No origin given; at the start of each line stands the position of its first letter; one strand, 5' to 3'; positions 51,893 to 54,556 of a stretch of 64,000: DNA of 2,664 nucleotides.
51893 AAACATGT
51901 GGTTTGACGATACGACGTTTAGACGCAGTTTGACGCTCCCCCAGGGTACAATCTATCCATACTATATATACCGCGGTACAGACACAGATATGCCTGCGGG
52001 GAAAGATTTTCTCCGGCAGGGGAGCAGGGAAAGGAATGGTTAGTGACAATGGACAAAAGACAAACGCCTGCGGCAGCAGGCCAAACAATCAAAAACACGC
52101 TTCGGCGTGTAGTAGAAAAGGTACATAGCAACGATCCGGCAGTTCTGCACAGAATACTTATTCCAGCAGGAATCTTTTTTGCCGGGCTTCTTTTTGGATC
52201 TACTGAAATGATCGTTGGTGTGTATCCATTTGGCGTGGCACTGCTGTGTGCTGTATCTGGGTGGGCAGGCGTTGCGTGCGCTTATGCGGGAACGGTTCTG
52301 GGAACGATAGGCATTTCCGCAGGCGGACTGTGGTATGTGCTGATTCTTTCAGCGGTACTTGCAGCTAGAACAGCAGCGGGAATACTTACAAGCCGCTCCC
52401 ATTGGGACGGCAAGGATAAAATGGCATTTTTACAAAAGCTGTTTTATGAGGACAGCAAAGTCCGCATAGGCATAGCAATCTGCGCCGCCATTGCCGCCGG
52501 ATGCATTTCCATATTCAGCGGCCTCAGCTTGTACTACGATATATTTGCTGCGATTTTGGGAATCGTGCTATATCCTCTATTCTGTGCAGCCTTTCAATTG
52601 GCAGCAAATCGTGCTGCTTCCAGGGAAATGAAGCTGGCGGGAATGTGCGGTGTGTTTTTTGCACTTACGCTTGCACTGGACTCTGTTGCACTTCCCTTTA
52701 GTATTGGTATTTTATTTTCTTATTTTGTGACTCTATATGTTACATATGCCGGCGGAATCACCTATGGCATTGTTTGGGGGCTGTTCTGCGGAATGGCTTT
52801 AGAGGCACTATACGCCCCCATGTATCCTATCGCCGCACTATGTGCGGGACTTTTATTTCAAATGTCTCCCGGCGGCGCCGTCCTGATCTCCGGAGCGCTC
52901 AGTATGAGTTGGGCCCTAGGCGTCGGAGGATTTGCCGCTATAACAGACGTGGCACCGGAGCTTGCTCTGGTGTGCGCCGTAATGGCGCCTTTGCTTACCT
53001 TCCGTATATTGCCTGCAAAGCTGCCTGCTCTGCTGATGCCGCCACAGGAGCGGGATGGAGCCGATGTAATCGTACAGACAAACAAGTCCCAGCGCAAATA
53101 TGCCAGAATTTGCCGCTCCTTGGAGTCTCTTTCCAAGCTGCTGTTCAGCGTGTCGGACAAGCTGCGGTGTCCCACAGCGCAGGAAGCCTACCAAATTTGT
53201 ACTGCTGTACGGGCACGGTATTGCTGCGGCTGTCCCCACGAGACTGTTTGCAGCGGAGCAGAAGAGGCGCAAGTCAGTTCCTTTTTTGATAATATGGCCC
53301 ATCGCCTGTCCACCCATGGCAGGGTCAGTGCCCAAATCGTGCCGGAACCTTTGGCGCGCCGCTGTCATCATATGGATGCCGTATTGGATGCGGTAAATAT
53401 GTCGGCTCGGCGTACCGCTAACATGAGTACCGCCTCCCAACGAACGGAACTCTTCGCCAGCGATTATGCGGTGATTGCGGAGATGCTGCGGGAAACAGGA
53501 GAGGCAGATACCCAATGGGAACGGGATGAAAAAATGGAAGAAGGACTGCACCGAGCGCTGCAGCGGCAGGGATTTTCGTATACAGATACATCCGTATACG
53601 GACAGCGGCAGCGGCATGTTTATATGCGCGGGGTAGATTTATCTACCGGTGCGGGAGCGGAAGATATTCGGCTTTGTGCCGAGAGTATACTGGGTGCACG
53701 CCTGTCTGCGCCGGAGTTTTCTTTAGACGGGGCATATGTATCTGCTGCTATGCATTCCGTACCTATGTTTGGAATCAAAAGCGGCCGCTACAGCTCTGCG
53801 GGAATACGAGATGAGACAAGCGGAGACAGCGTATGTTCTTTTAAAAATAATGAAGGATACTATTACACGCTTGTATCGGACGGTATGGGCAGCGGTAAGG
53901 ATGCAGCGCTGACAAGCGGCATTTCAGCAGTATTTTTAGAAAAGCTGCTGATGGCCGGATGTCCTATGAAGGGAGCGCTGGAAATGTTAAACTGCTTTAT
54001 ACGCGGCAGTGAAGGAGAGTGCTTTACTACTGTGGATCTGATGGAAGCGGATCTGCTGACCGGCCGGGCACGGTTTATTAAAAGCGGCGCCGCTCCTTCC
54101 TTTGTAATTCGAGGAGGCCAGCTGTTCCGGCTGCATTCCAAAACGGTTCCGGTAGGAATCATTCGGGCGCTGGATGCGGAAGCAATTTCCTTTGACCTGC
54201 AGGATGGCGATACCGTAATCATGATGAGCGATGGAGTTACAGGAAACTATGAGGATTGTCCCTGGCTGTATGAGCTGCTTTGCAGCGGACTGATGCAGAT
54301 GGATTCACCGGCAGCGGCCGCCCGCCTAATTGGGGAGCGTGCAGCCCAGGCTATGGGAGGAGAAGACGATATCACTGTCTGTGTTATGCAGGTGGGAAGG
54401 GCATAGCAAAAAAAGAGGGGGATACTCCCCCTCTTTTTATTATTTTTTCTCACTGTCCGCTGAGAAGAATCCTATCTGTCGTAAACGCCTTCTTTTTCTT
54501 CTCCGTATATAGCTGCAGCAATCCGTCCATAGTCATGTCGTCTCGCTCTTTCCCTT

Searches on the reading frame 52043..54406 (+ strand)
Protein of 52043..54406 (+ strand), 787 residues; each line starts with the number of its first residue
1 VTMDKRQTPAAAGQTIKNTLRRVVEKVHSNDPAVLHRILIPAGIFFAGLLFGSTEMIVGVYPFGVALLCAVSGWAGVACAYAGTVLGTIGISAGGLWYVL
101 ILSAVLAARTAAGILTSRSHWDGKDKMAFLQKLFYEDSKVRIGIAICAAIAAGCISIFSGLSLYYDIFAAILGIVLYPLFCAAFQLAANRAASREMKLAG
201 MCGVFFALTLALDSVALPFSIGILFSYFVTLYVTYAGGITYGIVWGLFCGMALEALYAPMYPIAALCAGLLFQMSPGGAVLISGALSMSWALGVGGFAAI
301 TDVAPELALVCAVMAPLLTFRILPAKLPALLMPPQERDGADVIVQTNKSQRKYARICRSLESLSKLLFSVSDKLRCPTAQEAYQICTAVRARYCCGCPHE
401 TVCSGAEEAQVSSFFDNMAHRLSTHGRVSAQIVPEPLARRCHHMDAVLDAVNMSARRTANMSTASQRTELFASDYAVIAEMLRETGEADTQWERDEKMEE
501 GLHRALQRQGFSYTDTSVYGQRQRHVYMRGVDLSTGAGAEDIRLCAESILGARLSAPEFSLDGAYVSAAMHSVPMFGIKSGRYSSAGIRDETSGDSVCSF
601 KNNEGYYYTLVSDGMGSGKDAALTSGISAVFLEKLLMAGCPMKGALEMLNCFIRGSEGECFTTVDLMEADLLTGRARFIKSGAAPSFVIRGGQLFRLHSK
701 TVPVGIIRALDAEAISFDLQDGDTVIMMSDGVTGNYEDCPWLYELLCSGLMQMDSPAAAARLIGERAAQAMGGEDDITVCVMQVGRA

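Call 73: search_protein_families(library=pfam, proteins=[window:52043-54406:+], max_evalue=0.00001)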
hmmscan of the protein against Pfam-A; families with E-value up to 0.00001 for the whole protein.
window:52043-54406:+ (787 aa): 1 family
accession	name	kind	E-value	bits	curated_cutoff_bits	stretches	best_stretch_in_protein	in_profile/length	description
PF07228.17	SpoIIE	-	1.3e-26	94.1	25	1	604-784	2-191/192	Stage II sporulation protein E (SpoIIE)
